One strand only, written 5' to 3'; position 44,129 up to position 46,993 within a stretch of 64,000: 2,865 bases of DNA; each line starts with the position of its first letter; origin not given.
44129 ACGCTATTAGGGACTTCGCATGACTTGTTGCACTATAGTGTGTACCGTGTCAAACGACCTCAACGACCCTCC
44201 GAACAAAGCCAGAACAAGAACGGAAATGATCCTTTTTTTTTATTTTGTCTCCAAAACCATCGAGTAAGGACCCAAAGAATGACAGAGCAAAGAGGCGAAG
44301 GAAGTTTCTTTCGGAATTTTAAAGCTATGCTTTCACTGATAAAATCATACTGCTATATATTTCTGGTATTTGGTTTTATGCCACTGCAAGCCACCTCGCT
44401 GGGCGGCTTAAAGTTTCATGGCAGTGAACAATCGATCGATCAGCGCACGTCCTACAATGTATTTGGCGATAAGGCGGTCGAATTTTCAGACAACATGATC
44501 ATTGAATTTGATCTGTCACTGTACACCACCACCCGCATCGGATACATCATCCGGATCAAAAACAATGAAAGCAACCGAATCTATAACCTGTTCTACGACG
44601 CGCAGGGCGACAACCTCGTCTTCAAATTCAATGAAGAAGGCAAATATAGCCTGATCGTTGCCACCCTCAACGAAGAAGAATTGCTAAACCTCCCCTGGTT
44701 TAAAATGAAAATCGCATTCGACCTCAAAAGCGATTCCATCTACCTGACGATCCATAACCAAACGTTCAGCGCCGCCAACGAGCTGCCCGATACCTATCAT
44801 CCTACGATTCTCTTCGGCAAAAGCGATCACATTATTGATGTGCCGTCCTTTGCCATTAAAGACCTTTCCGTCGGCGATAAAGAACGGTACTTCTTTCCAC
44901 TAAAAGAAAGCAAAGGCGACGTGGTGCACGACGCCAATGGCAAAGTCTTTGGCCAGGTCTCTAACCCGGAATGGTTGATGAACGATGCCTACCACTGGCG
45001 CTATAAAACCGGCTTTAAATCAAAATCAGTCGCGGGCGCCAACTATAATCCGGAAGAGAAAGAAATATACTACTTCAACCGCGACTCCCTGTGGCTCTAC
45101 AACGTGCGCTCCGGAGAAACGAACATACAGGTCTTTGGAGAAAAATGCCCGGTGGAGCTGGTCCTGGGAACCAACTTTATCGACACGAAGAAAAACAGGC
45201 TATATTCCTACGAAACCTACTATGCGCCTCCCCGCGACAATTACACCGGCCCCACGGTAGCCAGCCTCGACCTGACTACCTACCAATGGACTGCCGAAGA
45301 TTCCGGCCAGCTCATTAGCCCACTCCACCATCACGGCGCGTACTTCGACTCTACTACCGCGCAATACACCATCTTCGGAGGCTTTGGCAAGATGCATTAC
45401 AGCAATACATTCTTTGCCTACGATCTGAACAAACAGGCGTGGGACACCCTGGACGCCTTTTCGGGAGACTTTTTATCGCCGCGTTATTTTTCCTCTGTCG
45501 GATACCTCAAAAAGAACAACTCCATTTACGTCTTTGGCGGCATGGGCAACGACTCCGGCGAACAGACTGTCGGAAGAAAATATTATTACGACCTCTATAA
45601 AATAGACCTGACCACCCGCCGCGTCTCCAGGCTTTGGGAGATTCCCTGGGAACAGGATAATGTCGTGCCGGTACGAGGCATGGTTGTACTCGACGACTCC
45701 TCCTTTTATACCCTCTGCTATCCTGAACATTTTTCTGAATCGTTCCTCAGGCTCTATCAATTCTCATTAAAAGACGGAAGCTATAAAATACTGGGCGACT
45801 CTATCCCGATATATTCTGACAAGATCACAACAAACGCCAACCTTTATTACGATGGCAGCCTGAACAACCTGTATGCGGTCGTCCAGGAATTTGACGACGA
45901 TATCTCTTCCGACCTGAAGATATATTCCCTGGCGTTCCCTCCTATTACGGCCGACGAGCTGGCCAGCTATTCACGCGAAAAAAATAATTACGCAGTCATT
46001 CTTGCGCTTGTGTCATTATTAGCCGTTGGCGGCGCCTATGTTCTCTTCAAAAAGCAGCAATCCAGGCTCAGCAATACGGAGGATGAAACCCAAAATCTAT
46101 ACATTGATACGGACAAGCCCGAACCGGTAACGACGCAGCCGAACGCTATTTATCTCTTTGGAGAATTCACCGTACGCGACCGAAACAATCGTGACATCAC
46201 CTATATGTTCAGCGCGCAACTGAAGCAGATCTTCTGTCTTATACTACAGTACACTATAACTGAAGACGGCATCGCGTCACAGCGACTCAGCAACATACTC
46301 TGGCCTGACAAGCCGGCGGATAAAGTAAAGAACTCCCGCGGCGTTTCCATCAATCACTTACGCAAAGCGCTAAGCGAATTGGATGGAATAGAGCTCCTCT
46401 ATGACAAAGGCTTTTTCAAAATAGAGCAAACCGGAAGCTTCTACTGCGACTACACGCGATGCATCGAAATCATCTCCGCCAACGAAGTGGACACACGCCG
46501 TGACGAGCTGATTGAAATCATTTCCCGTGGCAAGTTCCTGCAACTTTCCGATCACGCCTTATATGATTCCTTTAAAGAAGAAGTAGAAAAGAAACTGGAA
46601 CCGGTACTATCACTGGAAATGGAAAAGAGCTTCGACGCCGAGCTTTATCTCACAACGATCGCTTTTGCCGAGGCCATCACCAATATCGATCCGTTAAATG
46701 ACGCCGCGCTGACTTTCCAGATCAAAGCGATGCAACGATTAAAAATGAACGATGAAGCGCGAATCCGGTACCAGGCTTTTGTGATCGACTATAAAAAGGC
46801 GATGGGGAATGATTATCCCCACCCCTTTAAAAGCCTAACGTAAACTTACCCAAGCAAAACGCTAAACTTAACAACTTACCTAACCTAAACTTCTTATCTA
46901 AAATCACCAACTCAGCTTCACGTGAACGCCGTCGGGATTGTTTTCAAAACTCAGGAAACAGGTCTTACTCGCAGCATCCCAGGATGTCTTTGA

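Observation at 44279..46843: Unusual one-component regulator with an extracytoplasmic LamG + Kelch propeller sensor, a single TM helix and a winged-helix output, flanking the PUL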

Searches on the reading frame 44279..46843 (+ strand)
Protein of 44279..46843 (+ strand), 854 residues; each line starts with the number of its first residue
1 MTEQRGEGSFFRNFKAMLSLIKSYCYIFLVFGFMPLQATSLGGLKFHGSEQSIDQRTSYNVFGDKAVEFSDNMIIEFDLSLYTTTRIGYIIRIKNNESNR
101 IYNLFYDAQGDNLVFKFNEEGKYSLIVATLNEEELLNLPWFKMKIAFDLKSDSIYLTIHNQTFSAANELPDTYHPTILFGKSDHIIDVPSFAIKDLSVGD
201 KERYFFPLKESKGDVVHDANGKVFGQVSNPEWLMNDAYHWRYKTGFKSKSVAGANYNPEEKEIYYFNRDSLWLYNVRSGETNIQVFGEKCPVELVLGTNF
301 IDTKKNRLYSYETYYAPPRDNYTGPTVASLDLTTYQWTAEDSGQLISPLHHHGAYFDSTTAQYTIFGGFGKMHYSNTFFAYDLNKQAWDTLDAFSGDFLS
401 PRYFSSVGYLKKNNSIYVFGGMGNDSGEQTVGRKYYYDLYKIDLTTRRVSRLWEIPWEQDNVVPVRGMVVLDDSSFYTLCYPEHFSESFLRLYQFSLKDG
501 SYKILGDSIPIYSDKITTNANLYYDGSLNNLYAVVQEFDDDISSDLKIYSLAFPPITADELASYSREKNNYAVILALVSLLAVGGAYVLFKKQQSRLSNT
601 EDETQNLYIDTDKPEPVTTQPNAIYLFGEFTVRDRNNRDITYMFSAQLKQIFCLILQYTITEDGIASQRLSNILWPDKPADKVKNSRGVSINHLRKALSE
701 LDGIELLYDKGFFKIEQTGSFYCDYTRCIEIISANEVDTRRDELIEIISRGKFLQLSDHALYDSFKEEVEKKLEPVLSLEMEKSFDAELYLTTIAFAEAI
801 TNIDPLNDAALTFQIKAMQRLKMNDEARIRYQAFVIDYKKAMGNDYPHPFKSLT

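Call 3: search_protein_families(library=pfam, proteins=[window:44279-46843:+], max_evalue=1)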
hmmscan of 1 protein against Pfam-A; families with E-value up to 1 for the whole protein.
window:44279-46843:+ (854 aa): 9 families
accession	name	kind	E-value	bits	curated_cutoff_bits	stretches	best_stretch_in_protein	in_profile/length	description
PF24681.1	Kelch_KLHDC2_KLHL20_DRC7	-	1.6e-15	57.5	50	1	325-502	26-191/221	KLHDC2/KLHL20/DRC7 Kelch-repeats domain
PF24981.1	Beta-prop_ATRN-LZTR1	-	2.4e-11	43.9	50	1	269-438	67-237/289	Attractin/LZTR1 beta-propeller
PF13415.12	Kelch_3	-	2.3e-07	31.3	22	1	365-407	6-45/48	Galactose oxidase, central domain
PF13854.13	Kelch_HCF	-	3.1e-07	30.4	113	1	357-460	73-179/345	Host cell factor, Kelch-repeats domain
PF13418.12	Kelch_4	-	2.1e-05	24.8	21.6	1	401-452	1-44/49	Galactose oxidase, central domain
PF01344.31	Kelch_1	-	0.00016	21.5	20.1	1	365-390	16-41/46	Kelch motif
PF13964.12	Kelch_6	-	0.00018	21.9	25.3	1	412-451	10-42/50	Kelch motif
PF07646.21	Kelch_2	-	0.00083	19.7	21.3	1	365-391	16-44/48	Kelch motif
PF24996.1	NANM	-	0.0026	17.1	45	1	364-435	19-87/350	N-acetylneuraminate epimerase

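Call 4: search_protein_families(library=ncbifam, proteins=[window:44279-46843:+], max_evalue=1)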
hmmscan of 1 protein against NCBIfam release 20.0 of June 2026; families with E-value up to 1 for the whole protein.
window:44279-46843:+ (854 aa): 0 families

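Call 7: find_homologous_proteins(query=window:44279-46843:+, max_evalue=0.001)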
Query window:44279-46843:+ (854 aa): 1787 proteins with E <= 0.001 among 8000 candidates; the best 120 are listed.
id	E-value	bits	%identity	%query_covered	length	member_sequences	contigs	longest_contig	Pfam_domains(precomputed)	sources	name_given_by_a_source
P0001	0.0e+0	1903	96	100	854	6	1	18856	PF24681.2,PF13854.13,PF13415.13,PF24981.2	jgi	jgi:hypothetical protein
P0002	0.0e+0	1853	93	100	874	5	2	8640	PF24681.2,PF13854.13,PF13415.13,PF24981.2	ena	-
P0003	0.0e+0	1679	84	100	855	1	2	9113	PF24681.2,PF13854.13,PF13415.13,PF24981.2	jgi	jgi:hypothetical protein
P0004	0.0e+0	1653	86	96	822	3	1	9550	PF24681.2,PF13854.13,PF13415.13,PF24981.2,PF01344.32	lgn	-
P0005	0.0e+0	1507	77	99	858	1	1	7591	PF24681.2,PF13415.13,PF24981.2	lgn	-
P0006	0.0e+0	1500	75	100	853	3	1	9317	PF24681.2,PF13415.13,PF24981.2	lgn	-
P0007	0.0e+0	1488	74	99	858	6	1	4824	PF24681.2,PF13854.13,PF13415.13,PF24981.2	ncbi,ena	-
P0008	0.0e+0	1487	75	99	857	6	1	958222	PF24681.2,PF13854.13,PF13415.13,PF24981.2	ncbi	-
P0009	0.0e+0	1486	75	99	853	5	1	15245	PF24681.2,PF13854.13,PF13415.13,PF24981.2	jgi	jgi:DNA-binding SARP family transcriptional activator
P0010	0.0e+0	1486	76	99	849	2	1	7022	PF24681.2,PF13854.13,PF13415.13,PF24981.2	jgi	jgi:two-component SAPR family response regulator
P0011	0.0e+0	1484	77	98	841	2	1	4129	PF24681.2,PF13854.13,PF13415.13,PF24981.2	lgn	-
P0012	0.0e+0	1483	75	98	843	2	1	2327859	PF24681.2,PF13854.13,PF13415.13,PF24981.2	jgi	jgi:hypothetical protein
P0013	0.0e+0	1483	75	99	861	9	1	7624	PF24681.2,PF13415.13,PF24981.2,PF01344.32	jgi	jgi:hypothetical protein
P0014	0.0e+0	1483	76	99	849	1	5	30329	PF24681.2,PF13415.13,PF24981.2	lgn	-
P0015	0.0e+0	1474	75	99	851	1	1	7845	PF24681.2,PF13415.13,PF24981.2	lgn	-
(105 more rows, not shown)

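Call 8: search_solved_structures(query=window:44279-46843:+, max_evalue=10, show_alignments=3)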
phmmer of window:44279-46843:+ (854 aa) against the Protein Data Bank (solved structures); distinct sequences matched with E-value up to 10: 8.
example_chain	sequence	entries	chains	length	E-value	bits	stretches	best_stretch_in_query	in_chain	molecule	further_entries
5gqt_A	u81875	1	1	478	0.0084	17.4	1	305-425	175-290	Nitrile-specifier protein 1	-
9mey_B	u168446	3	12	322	0.012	17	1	359-424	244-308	Leucine-zipper-like transcriptional regulator 1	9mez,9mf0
5a10_A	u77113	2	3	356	0.02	16.2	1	327-426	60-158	THIOCYANATE FORMING PROTEIN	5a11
8glv_Eb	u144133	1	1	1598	0.057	14.7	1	329-424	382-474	Flagellar associated protein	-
9o04_C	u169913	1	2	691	0.29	12.4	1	361-449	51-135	F-box only protein 42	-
1aps_A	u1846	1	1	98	1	10.6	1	215-260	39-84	ACYLPHOSPHATASE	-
9zn0_A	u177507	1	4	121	1.4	10.1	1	753-819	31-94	COMM domain-containing protein 10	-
9d8p_A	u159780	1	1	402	1.7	9.8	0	328-423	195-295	Kelch domain-containing protein 10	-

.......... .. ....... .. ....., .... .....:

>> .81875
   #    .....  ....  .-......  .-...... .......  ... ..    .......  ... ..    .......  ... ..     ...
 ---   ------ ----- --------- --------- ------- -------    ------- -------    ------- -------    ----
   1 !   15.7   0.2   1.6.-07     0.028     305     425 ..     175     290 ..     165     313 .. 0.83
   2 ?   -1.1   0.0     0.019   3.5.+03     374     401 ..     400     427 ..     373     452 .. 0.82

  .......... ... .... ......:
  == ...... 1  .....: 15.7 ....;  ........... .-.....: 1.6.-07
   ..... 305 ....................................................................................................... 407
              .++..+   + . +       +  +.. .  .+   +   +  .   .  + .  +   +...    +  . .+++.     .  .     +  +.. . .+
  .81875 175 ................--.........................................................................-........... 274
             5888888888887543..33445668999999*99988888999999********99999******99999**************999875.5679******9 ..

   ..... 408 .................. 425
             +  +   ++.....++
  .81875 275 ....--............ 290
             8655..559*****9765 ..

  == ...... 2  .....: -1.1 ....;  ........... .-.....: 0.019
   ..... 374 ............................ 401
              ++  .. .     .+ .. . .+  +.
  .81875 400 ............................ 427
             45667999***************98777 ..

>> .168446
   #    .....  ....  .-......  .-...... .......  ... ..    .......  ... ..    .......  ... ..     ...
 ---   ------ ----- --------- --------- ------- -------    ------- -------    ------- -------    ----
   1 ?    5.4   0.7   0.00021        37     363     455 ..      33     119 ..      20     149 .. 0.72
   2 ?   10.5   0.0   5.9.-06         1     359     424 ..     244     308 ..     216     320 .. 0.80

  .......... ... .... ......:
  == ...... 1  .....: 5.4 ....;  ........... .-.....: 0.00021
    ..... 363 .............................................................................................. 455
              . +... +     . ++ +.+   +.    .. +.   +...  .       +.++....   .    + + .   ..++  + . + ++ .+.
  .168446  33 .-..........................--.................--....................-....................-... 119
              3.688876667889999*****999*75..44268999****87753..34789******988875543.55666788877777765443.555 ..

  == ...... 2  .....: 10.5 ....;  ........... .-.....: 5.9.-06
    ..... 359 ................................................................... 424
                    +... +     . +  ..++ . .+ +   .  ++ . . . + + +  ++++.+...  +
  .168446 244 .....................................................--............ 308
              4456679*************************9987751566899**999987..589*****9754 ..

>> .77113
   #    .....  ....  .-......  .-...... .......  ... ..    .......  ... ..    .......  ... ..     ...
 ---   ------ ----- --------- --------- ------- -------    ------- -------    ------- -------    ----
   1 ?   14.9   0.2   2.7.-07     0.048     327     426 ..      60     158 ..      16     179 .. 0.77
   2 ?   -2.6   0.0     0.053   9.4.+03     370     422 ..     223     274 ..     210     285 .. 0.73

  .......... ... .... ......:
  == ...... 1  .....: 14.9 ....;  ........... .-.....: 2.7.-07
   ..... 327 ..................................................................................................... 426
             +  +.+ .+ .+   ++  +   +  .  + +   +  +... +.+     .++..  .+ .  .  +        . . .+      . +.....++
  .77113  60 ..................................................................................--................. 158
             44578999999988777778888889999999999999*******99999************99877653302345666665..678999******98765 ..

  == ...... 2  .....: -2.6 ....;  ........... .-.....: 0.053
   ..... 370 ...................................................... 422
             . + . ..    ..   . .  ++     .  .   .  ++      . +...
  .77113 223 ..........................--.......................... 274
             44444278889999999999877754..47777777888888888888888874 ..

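Call 23: find_related_loci(query=A1, collection=genome_contigs, flank=10000)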
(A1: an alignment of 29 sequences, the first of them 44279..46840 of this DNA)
Query A1 (854 aa) in genome_contigs; peptide patterns used: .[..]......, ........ (x = any residue, [..] = any of these).
299 stretches matched a pattern; 249 encode a relative of the query (tblastn E <= 1e-3); the best 80 are kept; 80 distinct loci.
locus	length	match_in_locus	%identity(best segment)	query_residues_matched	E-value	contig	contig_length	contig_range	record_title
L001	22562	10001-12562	96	1-854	0e+0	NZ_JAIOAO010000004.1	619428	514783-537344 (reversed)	Parachryseolinea silvisoli strain QH1ED-6-2 NODE_4_length_619428_cov_22.497416, whole genome shotgun sequence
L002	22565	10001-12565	86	1-854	0e+0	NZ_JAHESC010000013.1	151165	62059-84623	Dawidia soli strain PWU37 NODE_13_length_151165_cov_9.738934, whole genome shotgun sequence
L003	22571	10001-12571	77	4-854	0e+0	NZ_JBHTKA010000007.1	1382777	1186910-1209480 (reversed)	Ohtaekwangia kribbensis strain CCUG 58938 GCM70027483_11, whole genome shotgun sequence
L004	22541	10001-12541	76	9-853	0e+0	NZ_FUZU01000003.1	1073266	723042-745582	Ohtaekwangia koreensis strain DSM 25262, whole genome shotgun sequence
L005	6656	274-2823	74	10-853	0e+0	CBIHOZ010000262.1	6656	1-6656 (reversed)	MAG TPA_asm: uncultured Chitinophaga sp. isolate SRR18156198_binner123_Refined_29 genome assembly, contig: ERZ27336860.2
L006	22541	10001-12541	75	9-853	0e+0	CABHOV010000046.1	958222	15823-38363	MAG: uncultured Bacteroides sp. isolate Bacteroidetes_sp_nbed49b3 genome assembly, contig: NODE_4_length_958222_cov_13.4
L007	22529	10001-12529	75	10-854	0e+0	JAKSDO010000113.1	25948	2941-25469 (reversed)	MAG: Cytophagales bacterium isolate MAG.91 k141_2542205, whole genome shotgun sequence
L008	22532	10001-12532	73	10-852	0e+0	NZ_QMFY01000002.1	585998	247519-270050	Pseudochryseolinea flava strain SDU1-6 Scaffold2_1, whole genome shotgun sequence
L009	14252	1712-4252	73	4-850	0e+0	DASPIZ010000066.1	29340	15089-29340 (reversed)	MAG TPA_asm: Ohtaekwangia sp. isolate SMAG_U11996 k141_360496, whole genome shotgun sequence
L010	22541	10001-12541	74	10-847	0e+0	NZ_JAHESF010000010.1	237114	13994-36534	Chryseosolibacter histidini strain PWU4 NODE_10_length_237114_cov_9.670532, whole genome shotgun sequence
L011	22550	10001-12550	73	10-854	0e+0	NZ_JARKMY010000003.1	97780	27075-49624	Chryseolinea sp. H1M3-3 velvet_auto_127_3, whole genome shotgun sequence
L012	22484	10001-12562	71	6-854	0e+0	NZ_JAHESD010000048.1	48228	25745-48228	Chryseosolibacter indicus strain PWU20 NODE_48_length_48228_cov_7.576499, whole genome shotgun sequence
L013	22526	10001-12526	71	12-852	0e+0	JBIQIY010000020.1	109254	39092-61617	MAG: Flammeovirgaceae bacterium isolate mag.88f NODE_240_length_109254, whole genome shotgun sequence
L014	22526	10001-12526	71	12-852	0e+0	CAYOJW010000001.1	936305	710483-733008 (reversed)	MAG TPA_asm: uncultured Roseivirgaceae bacterium isolate SRP344714_co2_260 genome assembly, contig: NODE_2_length_936305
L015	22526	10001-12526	71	12-851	0e+0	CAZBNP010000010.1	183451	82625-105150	MAG TPA_asm: uncultured Roseivirgaceae bacterium isolate SRP344714_co1_50 genome assembly, contig: NODE_175_length_18345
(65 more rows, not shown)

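Call 51: search_protein_families(library=pfam, alignment_id=A1, max_evalue=1)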
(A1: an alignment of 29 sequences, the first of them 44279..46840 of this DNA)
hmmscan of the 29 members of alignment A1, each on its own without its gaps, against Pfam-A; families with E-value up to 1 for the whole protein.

A. member 1, window:44279-46840:+ (854 aa): 9 families
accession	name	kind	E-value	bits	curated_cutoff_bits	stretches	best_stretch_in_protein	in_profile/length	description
PF24681.1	Kelch_KLHDC2_KLHL20_DRC7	-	1.6e-15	57.5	50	1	325-502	26-191/221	KLHDC2/KLHL20/DRC7 Kelch-repeats domain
PF24981.1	Beta-prop_ATRN-LZTR1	-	2.4e-11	43.9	50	1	269-438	67-237/289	Attractin/LZTR1 beta-propeller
PF13415.12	Kelch_3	-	2.3e-07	31.3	22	1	365-407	6-45/48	Galactose oxidase, central domain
PF13854.13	Kelch_HCF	-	3.1e-07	30.4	113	1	357-460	73-179/345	Host cell factor, Kelch-repeats domain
PF13418.12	Kelch_4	-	2.1e-05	24.8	21.6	1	401-452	1-44/49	Galactose oxidase, central domain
PF01344.31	Kelch_1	-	0.00016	21.5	20.1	1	365-390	16-41/46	Kelch motif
PF13964.12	Kelch_6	-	0.00018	21.9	25.3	1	412-451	10-42/50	Kelch motif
PF07646.21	Kelch_2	-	0.00083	19.7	21.3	1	365-391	16-44/48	Kelch motif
PF24996.1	NANM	-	0.0026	17.1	45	1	364-435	19-87/350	N-acetylneuraminate epimerase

B. families by the number of members that match (of 29 scanned): 29 families (the first 25 are shown)
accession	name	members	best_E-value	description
PF24681.1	Kelch_KLHDC2_KLHL20_DRC7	29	9.2e-25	KLHDC2/KLHL20/DRC7 Kelch-repeats domain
PF24981.1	Beta-prop_ATRN-LZTR1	29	2e-15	Attractin/LZTR1 beta-propeller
PF13415.12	Kelch_3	29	6.3e-12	Galactose oxidase, central domain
PF13854.13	Kelch_HCF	29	3.1e-10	Host cell factor, Kelch-repeats domain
PF13418.12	Kelch_4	29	9.9e-10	Galactose oxidase, central domain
PF13964.12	Kelch_6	29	1.7e-09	Kelch motif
PF01344.31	Kelch_1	26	4.7e-07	Kelch motif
PF07646.21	Kelch_2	22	0.00055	Kelch motif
PF24996.1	NANM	21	0.0019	N-acetylneuraminate epimerase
PF03704.23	BTAD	5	0.034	Bacterial transcriptional activator domain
PF16266.10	DUF4919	3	0.0047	Domain of unknown function (DUF4919)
PF22476.1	Ago_N_3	1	0.0028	Argonaute, N-terminal domain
PF00746.26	Gram_pos_anchor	1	0.0096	LPXTG cell wall anchor motif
PF14012.11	DUF4229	1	0.017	Protein of unknown function (DUF4229)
PF18837.7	LRR_12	1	0.024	Leucine-rich repeat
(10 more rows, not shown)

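Call 66: search_solved_structures(query=A4, max_evalue=10, show_alignments=0)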
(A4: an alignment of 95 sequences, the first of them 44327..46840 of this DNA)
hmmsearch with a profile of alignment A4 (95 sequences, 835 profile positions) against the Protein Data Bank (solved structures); distinct sequences matched with E-value up to 10: 120 (the best 60 are shown).
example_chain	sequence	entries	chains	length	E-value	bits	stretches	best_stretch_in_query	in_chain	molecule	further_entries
9mey_B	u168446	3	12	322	1.3e-14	56.5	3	294-402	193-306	Leucine-zipper-like transcriptional regulator 1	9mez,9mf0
8pjw_A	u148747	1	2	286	3.9e-12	48.2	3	291-373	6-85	SAKe6FE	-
9d8p_A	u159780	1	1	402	1.8e-11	46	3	341-401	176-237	Kelch domain-containing protein 10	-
9o04_C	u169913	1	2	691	2.5e-11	45.6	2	310-403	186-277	F-box only protein 42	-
9d1i_A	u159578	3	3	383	2.3e-10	42.4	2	302-402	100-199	Kelch domain-containing protein 3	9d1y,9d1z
8glv_Eb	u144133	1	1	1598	8.8e-10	40.5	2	338-401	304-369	Flagellar associated protein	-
5gqt_A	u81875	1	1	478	9e-09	37.1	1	290-402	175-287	Nitrile-specifier protein 1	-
7kzm_A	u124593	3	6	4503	1.6e-08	36.3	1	312-403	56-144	Heavy chain alpha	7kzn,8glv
8uxs_A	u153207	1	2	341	1.7e-08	36.2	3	306-402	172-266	Kelch domain-containing protein 2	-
9bc9_A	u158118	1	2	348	2.1e-08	35.9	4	306-402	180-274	Kelch domain-containing protein 2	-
8ebl_A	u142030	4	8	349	2.2e-08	35.8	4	306-402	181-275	Kelch domain-containing protein 2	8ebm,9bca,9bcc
8pjr_A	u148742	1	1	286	2.3e-08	35.8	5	291-401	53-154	SAKe6AC-LB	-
8sge_A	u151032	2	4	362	2.3e-08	35.8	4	306-402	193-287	Kelch domain-containing protein 2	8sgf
6do3_A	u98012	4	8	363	2.3e-08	35.8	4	306-402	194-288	Kelch domain-containing protein 2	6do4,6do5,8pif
8ttq_A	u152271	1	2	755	2.6e-08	35.6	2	330-372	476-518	Muskelin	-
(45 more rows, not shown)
